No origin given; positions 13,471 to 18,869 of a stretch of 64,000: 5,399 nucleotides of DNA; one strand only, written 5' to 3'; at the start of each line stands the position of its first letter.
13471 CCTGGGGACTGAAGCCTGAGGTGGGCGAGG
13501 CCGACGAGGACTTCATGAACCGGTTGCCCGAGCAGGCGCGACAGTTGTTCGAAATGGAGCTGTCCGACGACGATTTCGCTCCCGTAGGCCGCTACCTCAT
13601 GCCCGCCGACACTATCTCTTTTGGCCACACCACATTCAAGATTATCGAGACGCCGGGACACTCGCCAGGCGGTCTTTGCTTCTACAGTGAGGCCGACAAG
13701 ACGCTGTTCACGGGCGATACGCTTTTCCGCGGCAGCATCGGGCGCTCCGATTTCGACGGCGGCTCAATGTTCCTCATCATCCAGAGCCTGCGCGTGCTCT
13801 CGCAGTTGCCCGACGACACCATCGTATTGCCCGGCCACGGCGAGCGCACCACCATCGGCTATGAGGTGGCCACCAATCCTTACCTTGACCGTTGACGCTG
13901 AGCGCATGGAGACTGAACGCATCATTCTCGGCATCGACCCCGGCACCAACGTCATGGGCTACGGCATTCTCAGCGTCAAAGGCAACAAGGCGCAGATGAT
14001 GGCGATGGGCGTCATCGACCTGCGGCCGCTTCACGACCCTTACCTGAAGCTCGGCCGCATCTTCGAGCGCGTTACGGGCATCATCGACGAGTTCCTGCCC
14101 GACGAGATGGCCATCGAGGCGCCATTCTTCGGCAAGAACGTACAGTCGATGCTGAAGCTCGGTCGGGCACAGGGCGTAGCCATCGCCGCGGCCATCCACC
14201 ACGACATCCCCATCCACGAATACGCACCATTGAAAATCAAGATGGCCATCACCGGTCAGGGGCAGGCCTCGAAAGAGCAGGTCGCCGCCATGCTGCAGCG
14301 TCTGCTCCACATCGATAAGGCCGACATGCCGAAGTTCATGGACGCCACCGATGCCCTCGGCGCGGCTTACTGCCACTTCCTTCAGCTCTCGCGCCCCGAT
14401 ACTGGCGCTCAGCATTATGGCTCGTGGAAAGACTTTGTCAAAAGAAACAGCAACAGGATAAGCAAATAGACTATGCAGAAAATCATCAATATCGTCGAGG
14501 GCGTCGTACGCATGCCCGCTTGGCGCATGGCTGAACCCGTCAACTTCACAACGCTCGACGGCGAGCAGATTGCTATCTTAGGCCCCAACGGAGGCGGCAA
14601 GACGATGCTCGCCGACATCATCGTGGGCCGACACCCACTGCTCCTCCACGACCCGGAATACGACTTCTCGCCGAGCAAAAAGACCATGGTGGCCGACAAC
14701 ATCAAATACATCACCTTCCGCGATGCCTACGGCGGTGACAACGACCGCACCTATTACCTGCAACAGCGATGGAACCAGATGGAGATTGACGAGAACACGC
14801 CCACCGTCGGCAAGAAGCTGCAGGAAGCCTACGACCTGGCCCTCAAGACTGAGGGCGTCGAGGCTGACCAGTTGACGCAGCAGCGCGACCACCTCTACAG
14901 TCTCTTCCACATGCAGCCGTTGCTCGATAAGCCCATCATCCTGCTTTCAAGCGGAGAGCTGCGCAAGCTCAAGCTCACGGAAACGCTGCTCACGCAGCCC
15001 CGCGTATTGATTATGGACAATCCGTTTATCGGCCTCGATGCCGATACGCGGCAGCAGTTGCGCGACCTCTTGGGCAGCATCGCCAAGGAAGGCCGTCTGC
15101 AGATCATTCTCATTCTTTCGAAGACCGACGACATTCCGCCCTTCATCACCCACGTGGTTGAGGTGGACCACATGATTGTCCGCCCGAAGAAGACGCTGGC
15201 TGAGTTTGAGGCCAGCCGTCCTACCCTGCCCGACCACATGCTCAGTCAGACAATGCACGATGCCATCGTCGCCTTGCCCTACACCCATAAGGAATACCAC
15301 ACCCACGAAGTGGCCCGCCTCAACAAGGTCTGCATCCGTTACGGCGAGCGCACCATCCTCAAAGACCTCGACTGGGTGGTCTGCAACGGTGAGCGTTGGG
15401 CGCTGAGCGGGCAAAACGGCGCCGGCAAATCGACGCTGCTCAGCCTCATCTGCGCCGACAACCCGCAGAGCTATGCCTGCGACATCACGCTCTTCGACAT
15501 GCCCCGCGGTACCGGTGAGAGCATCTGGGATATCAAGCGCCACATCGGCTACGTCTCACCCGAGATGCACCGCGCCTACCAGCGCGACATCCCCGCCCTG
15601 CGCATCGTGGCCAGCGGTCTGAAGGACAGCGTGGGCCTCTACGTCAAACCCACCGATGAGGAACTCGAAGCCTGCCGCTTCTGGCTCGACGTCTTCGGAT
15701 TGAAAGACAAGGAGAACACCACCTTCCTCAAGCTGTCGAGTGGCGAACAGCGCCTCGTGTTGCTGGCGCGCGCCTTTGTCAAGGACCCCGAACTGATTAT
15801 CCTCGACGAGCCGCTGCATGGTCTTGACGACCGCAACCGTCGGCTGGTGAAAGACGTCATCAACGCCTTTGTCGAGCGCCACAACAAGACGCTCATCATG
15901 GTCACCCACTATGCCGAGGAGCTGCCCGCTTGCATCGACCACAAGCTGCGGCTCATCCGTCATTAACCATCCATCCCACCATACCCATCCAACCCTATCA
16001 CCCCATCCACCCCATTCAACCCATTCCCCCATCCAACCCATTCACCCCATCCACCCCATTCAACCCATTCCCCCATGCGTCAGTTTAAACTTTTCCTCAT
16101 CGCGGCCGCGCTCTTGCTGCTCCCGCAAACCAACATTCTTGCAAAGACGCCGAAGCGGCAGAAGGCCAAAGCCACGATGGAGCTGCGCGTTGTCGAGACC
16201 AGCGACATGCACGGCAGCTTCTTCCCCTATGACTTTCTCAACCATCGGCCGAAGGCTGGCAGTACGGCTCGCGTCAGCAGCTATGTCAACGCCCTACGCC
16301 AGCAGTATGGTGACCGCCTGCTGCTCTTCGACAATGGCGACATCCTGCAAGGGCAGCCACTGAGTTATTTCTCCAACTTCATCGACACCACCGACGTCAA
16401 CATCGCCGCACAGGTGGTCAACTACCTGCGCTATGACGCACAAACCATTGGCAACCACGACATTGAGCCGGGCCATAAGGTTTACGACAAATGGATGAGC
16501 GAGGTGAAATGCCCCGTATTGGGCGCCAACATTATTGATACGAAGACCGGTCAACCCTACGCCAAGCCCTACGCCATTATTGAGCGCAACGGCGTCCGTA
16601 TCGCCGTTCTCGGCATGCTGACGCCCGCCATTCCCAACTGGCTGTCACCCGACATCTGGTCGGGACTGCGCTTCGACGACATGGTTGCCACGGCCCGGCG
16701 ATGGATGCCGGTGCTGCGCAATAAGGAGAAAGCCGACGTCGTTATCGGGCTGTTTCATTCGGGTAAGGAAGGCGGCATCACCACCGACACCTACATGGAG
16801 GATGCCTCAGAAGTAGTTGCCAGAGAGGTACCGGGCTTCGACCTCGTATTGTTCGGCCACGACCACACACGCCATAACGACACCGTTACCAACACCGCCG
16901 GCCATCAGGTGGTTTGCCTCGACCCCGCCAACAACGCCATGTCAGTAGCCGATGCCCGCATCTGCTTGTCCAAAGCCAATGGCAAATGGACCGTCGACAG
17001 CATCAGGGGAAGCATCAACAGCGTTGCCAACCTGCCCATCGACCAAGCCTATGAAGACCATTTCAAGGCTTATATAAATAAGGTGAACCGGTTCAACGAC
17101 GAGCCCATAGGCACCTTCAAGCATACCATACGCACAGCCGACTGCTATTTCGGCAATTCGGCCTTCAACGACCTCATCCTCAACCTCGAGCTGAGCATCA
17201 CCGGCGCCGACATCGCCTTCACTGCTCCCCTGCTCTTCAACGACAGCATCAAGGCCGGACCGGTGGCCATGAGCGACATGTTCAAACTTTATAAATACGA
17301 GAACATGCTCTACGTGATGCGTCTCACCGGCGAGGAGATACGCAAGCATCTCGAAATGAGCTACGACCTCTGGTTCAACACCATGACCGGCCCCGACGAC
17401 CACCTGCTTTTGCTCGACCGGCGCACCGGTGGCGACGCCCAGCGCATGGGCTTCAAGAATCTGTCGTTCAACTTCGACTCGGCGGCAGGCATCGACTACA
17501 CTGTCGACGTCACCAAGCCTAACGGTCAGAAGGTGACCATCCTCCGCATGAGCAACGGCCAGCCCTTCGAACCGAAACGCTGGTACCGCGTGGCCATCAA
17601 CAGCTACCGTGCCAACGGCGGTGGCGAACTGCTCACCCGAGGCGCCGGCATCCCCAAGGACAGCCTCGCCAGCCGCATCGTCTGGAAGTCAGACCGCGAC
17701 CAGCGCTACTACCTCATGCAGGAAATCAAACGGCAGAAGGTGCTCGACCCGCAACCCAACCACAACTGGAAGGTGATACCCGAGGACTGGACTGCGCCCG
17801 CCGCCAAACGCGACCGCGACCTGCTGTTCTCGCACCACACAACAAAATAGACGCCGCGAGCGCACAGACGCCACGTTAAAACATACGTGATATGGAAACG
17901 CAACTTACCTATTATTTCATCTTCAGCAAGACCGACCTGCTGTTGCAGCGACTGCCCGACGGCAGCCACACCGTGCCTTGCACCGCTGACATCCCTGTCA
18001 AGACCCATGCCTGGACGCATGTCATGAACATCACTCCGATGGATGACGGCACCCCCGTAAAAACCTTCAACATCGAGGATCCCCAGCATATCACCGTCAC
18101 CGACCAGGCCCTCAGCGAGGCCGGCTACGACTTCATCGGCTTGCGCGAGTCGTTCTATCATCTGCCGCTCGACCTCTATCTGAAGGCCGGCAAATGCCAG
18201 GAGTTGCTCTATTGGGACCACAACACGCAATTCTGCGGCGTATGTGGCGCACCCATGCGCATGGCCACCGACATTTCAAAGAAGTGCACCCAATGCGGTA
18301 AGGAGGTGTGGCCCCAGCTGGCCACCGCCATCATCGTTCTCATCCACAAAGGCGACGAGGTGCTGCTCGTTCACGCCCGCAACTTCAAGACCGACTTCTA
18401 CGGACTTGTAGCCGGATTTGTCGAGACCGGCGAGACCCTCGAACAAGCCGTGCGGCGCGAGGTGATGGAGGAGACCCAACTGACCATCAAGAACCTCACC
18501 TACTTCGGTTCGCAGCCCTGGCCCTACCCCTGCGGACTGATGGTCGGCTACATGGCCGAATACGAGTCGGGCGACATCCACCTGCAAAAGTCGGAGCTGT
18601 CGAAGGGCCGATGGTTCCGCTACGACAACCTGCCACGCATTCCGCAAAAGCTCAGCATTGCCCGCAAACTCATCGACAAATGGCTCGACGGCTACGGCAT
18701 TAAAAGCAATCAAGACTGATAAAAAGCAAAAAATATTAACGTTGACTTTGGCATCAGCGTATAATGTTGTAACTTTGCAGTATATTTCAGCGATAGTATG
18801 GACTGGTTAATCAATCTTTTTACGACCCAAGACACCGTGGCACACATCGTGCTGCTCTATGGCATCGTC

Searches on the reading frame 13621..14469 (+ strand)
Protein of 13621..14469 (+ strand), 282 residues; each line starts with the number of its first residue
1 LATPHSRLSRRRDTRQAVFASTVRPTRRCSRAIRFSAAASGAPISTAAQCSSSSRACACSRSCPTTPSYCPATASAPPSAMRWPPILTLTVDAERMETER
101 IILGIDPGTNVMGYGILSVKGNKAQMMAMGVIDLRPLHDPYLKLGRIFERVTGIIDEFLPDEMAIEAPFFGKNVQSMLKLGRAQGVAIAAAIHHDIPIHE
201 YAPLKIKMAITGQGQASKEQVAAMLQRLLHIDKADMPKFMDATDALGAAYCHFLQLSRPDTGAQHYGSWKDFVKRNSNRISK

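Call 83: search_protein_families(library=pfam, proteins=[window:13621-14469:+], max_evalue=0.00001)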
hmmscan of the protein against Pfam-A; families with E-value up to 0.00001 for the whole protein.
window:13621-14469:+ (282 aa): 1 family
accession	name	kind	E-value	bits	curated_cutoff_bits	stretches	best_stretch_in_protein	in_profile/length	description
PF02075.23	RuvC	-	6.3e-41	140.2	22.2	1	102-252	1-148/148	Crossover junction endodeoxyribonuclease RuvC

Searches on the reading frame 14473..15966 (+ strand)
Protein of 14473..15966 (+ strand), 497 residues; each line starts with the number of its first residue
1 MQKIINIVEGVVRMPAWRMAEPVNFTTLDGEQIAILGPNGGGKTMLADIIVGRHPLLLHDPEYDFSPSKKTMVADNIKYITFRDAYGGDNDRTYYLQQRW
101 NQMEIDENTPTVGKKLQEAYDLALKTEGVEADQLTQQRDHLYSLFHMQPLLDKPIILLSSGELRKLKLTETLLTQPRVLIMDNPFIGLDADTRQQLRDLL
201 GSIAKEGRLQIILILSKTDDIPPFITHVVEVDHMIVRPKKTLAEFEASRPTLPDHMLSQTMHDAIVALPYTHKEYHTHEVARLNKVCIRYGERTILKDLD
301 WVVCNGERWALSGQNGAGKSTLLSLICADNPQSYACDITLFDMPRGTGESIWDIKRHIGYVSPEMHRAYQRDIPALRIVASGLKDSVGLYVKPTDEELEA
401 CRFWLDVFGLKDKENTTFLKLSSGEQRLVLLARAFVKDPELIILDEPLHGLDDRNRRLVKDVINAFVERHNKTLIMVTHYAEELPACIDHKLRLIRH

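Call 24: search_protein_families(library=pfam, proteins=[window:14473-15966:+])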
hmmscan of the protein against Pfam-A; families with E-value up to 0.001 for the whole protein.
window:14473-15966:+ (497 aa): 8 families
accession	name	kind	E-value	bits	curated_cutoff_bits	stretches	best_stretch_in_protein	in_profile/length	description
PF00005.33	ABC_tran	-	4.5e-37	128.2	25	2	296-448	1-136/137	ABC transporter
PF13304.12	AAA_21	-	9.9e-14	52.5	27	0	411-479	228-298/304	AAA domain, putative AbiEii toxin, Type IV TA system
PF02463.25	SMC_N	-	1.9e-06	27.9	40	0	420-483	136-201/220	RecF/RecN/SMC N terminal domain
PF13555.12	AAA_29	-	1.7e-05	24.9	27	0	308-323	24-39/61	P-loop containing region of AAA domain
PF13476.12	AAA_23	-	3.3e-05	25.1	27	0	311-327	24-40/201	AAA domain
PF13401.12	AAA_22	-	0.00014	22.6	27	0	33-214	8-121/130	AAA domain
PF13558.12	SbcC_Walker_B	-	0.00045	20.9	27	0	436-462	61-87/90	SbcC/RAD50-like, Walker B motif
PF00004.35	AAA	-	0.00057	20.8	21.2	0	35-52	3-20/131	ATPase family associated with various cellular activities (AAA)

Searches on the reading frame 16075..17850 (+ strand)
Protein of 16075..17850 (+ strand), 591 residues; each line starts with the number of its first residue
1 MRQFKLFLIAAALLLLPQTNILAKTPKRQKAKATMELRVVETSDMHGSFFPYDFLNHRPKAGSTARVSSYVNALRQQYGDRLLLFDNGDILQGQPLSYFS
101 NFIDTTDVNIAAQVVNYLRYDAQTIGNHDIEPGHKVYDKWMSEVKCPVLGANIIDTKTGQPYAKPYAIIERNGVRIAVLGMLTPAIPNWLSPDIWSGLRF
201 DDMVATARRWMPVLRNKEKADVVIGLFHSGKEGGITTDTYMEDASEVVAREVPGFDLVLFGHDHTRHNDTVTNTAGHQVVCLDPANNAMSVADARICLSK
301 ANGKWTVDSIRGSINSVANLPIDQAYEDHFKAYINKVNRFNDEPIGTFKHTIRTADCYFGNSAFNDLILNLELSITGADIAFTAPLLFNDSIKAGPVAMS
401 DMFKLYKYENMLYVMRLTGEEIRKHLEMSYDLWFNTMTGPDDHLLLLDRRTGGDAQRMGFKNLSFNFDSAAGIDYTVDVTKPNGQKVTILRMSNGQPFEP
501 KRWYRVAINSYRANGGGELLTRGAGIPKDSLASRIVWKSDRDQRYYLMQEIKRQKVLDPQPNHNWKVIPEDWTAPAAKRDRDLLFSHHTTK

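Call 24: search_protein_families(library=pfam, proteins=[window:16075-17850:+])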
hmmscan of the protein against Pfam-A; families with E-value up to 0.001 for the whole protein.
window:16075-17850:+ (591 aa): 2 families
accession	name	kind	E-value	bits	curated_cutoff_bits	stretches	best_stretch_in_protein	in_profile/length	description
PF02872.23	5_nucleotid_C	-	3.4e-27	95.9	23.6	1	345-518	2-152/158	5'-nucleotidase, C-terminal domain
PF00149.33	Metallophos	-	5.6e-10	40.4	21.5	1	37-265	1-190/191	Calcineurin-like phosphoesterase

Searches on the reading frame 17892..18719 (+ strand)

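Call 24: search_protein_families(library=pfam, proteins=[window:17892-18719:+])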
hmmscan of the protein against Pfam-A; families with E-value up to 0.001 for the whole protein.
window:17892-18719:+ (275 aa): 4 families
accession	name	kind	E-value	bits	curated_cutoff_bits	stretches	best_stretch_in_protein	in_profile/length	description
PF00293.34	NUDIX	-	2.5e-19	70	21.1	1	145-260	5-130/134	NUDIX domain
PF09297.16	Zn_ribbon_NUD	-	3.3e-07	30.3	24.8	1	110-138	1-30/32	NADH pyrophosphatase zinc ribbon domain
PF09296.17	NUDIX-like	-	4.6e-06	27.8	22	1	6-108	2-96/96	NADH pyrophosphatase-like rudimentary NUDIX domain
PF12773.13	DZR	-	0.00063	20.3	27.3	0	108-140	8-35/45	Double zinc ribbon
